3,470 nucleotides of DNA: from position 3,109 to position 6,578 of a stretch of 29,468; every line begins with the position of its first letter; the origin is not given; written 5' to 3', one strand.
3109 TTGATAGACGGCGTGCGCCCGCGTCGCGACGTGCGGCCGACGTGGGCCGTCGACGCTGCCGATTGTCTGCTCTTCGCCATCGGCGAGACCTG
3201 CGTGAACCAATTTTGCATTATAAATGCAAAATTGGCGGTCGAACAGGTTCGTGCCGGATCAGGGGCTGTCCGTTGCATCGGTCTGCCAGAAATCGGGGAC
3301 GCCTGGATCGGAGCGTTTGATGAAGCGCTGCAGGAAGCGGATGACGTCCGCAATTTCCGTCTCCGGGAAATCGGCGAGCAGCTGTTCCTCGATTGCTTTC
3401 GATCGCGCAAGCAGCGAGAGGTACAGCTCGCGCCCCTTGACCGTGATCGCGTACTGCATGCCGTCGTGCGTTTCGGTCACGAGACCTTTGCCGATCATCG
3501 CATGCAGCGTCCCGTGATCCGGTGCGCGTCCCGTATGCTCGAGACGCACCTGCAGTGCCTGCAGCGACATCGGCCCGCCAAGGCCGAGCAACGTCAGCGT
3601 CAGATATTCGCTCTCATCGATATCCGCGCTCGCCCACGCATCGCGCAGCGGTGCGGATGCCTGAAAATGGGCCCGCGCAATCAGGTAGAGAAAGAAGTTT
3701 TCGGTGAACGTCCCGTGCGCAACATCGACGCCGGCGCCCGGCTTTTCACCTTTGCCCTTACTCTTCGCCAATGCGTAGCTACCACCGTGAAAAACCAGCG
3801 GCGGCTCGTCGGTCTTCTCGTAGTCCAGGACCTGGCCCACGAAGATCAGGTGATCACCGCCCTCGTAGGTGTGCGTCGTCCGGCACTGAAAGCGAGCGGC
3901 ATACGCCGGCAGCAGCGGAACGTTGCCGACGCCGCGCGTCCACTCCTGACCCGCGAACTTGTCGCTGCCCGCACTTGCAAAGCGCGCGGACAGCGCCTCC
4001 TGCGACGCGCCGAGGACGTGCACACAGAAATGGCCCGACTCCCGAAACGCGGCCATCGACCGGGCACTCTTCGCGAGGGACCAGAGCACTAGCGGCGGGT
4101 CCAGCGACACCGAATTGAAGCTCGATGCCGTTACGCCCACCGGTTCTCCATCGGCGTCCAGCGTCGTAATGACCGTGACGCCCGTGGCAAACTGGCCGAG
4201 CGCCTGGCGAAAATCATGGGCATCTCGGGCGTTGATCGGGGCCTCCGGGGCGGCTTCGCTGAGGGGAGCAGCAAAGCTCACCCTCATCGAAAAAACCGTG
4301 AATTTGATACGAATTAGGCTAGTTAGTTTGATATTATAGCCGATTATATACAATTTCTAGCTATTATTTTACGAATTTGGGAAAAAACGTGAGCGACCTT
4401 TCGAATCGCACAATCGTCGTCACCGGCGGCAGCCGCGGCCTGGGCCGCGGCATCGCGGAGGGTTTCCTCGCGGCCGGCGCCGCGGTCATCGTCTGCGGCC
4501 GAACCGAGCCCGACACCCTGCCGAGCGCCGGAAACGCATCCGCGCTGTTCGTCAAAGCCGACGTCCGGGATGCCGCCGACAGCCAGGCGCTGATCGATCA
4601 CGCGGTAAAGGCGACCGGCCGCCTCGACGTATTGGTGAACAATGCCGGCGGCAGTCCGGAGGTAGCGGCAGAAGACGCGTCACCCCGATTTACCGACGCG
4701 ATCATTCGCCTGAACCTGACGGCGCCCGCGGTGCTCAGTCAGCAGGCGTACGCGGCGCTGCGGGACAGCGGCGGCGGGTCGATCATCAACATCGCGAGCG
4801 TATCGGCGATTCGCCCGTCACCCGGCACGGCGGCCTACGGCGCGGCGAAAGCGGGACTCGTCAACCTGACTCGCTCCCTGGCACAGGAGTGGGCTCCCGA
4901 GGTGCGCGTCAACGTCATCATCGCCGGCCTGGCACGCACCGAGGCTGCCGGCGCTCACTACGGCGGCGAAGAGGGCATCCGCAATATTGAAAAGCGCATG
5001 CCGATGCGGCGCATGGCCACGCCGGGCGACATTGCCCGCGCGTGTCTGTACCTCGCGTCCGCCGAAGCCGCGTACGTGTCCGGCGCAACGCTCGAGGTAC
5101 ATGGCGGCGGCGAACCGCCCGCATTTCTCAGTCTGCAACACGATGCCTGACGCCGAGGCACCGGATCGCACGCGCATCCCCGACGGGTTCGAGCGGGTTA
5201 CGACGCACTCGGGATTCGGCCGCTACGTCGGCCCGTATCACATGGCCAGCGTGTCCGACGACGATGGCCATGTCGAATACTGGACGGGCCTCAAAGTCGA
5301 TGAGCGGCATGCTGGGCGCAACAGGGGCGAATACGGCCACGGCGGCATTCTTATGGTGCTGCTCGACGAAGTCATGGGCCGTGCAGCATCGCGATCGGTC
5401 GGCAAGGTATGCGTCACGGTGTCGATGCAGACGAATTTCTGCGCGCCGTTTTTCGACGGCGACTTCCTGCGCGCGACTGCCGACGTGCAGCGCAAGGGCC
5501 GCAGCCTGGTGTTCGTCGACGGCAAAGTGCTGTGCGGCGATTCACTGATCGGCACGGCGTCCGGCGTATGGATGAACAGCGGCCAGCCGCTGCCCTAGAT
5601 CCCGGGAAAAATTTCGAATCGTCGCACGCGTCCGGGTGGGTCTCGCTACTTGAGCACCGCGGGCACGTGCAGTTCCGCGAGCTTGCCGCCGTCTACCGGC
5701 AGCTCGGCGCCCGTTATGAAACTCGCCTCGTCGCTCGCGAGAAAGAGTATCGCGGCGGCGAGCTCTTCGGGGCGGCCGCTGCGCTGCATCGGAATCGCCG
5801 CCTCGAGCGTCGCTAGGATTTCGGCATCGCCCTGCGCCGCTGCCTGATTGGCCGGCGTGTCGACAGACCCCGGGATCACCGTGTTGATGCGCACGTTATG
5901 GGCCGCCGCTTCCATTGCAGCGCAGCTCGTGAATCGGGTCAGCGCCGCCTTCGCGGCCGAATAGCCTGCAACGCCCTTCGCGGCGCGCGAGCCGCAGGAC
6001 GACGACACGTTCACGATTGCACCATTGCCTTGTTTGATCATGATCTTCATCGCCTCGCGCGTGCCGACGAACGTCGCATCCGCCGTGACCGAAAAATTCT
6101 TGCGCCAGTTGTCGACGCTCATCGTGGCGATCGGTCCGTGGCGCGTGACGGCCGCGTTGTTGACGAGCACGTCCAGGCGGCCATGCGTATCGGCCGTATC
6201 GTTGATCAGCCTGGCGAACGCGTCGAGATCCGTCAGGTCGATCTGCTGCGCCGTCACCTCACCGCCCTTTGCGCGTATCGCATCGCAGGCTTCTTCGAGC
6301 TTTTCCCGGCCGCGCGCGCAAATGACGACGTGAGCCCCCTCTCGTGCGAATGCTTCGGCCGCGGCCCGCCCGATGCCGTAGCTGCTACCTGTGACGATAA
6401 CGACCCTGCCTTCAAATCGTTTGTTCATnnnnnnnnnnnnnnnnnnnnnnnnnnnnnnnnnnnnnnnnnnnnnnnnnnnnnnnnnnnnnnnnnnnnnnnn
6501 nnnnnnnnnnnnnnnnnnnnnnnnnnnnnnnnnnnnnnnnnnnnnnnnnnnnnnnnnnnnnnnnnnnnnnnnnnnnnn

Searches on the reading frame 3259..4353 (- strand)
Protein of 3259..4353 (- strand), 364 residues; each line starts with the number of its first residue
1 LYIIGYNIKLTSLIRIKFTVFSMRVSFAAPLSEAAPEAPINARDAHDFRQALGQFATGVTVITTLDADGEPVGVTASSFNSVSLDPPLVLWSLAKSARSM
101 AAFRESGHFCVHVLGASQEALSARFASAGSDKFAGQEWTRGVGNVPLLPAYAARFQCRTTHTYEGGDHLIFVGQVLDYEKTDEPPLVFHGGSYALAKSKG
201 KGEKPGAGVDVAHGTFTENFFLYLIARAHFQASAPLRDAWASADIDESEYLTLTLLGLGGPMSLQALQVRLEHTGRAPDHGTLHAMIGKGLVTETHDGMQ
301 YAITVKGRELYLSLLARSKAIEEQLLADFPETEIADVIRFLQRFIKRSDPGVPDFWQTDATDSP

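Call 12: search_protein_families(library=pfam, proteins=[window:3259-4353:-])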
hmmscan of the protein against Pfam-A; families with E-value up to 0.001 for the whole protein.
window:3259-4353:- (364 aa): 1 family
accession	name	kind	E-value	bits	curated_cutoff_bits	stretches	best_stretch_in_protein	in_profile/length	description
PF01613.24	Flavin_Reduct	-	3.5e-44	151.1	27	1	53-194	2-150/153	Flavin reductase like domain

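Call 34: search_protein_families(library=ncbifam, proteins=[window:3259-4353:-], max_evalue=0.00001)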
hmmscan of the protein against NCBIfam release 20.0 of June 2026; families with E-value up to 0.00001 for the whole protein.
window:3259-4353:- (364 aa): 8 families
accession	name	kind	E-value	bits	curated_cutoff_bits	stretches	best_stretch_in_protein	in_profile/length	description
NF045919.1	HphnlacHdxRed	equivalog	2.2e-59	201.1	340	1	44-346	6-308/309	p-hydroxyphenylacetate 3-hydroxylase reductase component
NF052639.1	FlvnRedFerAPor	equivalog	4.9e-46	156.3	260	1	44-194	3-153/158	flavin reductase FerA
NF045630.1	monooxsub_HsaB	equivalog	3.5e-43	147.6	230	1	44-199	6-162/186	3-hydroxy-9,10-secoandrosta-1,3,5(10)-triene-9,17-dione monooxygenase reductase subunit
NF045733.1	StyMonoxStyB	equivalog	1.1e-32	113.1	200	1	46-194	2-147/150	styrene monooxygenase NADH-dependent flavin reductase subunit StyB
NF042921.1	HpaC_Thermus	equivalog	5.5e-28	97.9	200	1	46-193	3-146/150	4-hydroxyphenylacetate 3-monooxygenase reductase subunit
TIGR03615.1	RutF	equivalog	6.1e-23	81.5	254.75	1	44-193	2-153/156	NADH-dependent FMN reductase RutF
TIGR02296.1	HpaC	equivalog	3.7e-17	62.8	205.95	1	48-188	1-145/154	4-hydroxyphenylacetate 3-monooxygenase, reductase component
NF012030.0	PRK15486.1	equivalog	1.1e-09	38.3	315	1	47-174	9-139/170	4-hydroxyphenylacetate 3-monooxygenase reductase subunit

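Call 89: search_protein_families(library=pfam, proteins=[window:3259-4287:-], max_evalue=0.01)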
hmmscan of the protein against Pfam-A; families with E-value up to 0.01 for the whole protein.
window:3259-4287:- (342 aa): 1 family
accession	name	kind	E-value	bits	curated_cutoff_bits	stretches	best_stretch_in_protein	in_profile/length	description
PF01613.24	Flavin_Reduct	-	3e-44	151.3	27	1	31-172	2-150/153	Flavin reductase like domain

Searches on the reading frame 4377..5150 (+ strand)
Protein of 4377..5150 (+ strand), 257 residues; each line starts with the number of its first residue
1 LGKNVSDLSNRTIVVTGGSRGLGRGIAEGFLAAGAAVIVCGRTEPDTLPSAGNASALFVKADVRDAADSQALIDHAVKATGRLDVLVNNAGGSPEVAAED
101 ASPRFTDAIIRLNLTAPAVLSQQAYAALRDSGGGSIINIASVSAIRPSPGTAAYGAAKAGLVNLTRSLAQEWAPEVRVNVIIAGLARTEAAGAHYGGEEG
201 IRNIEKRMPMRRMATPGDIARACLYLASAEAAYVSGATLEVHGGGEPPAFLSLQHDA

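Call 12: search_protein_families(library=pfam, proteins=[window:4377-5150:+])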
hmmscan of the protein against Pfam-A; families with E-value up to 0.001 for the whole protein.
window:4377-5150:+ (257 aa): 4 families
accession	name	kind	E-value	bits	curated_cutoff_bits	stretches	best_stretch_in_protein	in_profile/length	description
PF13561.12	adh_short_C2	-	2.5e-54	184.8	27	1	20-244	6-234/236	Enoyl-(Acyl carrier protein) reductase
PF00106.31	adh_short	-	9.5e-48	162.7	26.6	1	12-191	2-187/195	short chain dehydrogenase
PF23441.1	SDR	-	1.4e-07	31.6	27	1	7-198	4-206/258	SDR-like rossmann domain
PF08659.16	KR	-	4.8e-06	27.1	22.6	1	12-176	2-171/180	KR domain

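Call 34: search_protein_families(library=ncbifam, proteins=[window:4377-5150:+], max_evalue=0.00001)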
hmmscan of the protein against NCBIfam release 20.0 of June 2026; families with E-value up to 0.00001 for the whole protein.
window:4377-5150:+ (257 aa): 228 families (the best 25 are shown)
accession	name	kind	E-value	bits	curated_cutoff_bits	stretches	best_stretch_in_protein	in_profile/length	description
NF005893.0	PRK07856.1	equivalog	3.7e-107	357.3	255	1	6-254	5-250/255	SDR family oxidoreductase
NF005559.1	PRK07231.1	subfamily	4.7e-65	219.5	215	1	8-244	2-246/249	glucose 1-dehydrogenase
NF009466.0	PRK12826.1-2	subfamily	4.8e-54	183.4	222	1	9-245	2-244/248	3-oxoacyl-ACP reductase FabG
NF052558.1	MBtsdlDhBudC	equivalog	3.6e-50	170.9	270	1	9-244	2-240/250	meso-2,3-butanediol dehydrogenase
NF005873.0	PRK07814.1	equivalog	5.1e-50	170.3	346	1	8-247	8-253/263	SDR family oxidoreductase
NF004198.0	PRK05653.1-3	equivalog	3.9e-48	164.1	296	1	7-244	4-245/248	3-oxoacyl-ACP reductase FabG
NF006070.0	PRK08213.1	subfamily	1.8e-45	155.5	279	1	5-244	7-255/259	gluconate 5-dehydrogenase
NF004791.0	PRK06138.1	equivalog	2.4e-45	154.8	312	1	7-244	2-248/252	SDR family oxidoreductase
TIGR01830.1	3oxo_ACP_reduc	equivalog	1.1e-44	152.9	297.75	1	14-244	2-237/239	3-oxoacyl-[acyl-carrier-protein] reductase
NF009464.0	PRK12824.1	subfamily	1.3e-44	152.7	269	1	10-244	2-241/245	3-oxoacyl-ACP reductase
NF005309.0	PRK06841.1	subfamily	1.5e-44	152.5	286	1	7-244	12-251/255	GolD/DthD family dehydrogenase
NF005067.0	PRK06484.1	equivalog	1.6e-44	152.3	713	1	9-244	272-510/524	short chain dehydrogenase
NF004202.0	PRK05653.2-2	equivalog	2.2e-44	151.9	333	1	6-245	3-247/259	3-oxoacyl-ACP reductase FabG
NF005681.0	PRK07478.1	subfamily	1.2e-43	149.3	267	1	6-244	2-248/254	SDR family oxidoreductase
NF006693.0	PRK09242.1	equivalog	1.9e-43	148.4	328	1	7-244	7-252/258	SDR family oxidoreductase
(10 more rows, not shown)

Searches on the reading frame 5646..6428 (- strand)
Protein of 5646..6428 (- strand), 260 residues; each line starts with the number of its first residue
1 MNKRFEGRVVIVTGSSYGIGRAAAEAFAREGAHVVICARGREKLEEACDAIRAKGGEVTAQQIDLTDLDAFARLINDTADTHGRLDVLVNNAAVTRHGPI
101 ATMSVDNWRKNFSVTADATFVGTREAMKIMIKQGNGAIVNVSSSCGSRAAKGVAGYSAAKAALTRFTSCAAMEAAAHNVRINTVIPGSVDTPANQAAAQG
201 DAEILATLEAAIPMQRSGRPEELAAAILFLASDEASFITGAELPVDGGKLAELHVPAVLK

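Call 12: search_protein_families(library=pfam, proteins=[window:5646-6428:-])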
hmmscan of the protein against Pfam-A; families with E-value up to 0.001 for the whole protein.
window:5646-6428:- (260 aa): 7 families
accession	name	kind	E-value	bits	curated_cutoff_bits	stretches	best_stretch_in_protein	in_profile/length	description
PF13561.12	adh_short_C2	-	4e-62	210.3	27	1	17-248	6-234/236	Enoyl-(Acyl carrier protein) reductase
PF00106.31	adh_short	-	6.8e-55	186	26.6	1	8-199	1-192/195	short chain dehydrogenase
PF08659.16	KR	-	2.2e-14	54.2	22.6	1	10-168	3-161/180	KR domain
PF03435.24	Sacchrp_dh_NADP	-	1.4e-05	25.9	25.1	1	14-103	5-87/129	Saccharopine dehydrogenase NADP binding domain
PF01370.27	Epimerase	-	2.6e-05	24.2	20.9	1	10-145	1-117/240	NAD dependent epimerase/dehydratase family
PF23441.1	SDR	-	7.3e-05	22.7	27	1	5-248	6-254/258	SDR-like rossmann domain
PF19810.5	HFX_2341_N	-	0.00099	20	30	0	45-104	44-103/120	HFX_2341-like, N-terminal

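Call 34: search_protein_families(library=ncbifam, proteins=[window:5646-6428:-], max_evalue=0.00001)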
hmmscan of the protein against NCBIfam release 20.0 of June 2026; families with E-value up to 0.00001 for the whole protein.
window:5646-6428:- (260 aa): 232 families (the best 25 are shown)
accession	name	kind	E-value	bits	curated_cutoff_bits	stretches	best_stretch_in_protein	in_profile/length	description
NF005559.1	PRK07231.1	subfamily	5e-67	226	215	1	4-250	1-248/249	glucose 1-dehydrogenase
NF052558.1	MBtsdlDhBudC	equivalog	1.6e-65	221.2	270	1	5-253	1-245/250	meso-2,3-butanediol dehydrogenase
NF009468.0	PRK12826.1-4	equivalog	2.2e-64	217.6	318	1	1-250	1-248/256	SDR family oxidoreductase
NF004791.0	PRK06138.1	equivalog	7.8e-64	215.4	312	1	4-251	2-251/252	SDR family oxidoreductase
NF004818.0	PRK06172.1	equivalog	1e-63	215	336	1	1-251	1-252/253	SDR family oxidoreductase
NF004198.0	PRK05653.1-3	equivalog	1.3e-62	211.5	296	1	3-249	3-246/248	3-oxoacyl-ACP reductase FabG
NF005681.0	PRK07478.1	subfamily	1.6e-61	207.9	267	1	4-249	3-249/254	SDR family oxidoreductase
TIGR01830.1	3oxo_ACP_reduc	equivalog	2.1e-60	204.4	297.75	1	10-248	1-237/239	3-oxoacyl-[acyl-carrier-protein] reductase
NF009466.0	PRK12826.1-2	subfamily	9e-60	202.2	222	1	8-250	4-245/248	3-oxoacyl-ACP reductase FabG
NF004778.0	PRK06124.1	equivalog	1.3e-56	191.9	303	1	5-252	9-255/256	SDR family oxidoreductase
NF005446.0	PRK07035.1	equivalog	2.3e-56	190.9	373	1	5-250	9-254/255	SDR family oxidoreductase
NF005893.0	PRK07856.1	equivalog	2.4e-56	190.9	255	1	3-248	5-240/255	SDR family oxidoreductase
NF009384.0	PRK12743.1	equivalog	2.5e-56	190.7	264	1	7-249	6-247/258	SDR family oxidoreductase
NF006493.1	PRK08936.1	subfamily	6.9e-56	189.4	420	1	1-249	1-250/261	glucose-1-dehydrogenase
NF005469.0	PRK07063.1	equivalog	1.9e-54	184.9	306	1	1-250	1-255/260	SDR family oxidoreductase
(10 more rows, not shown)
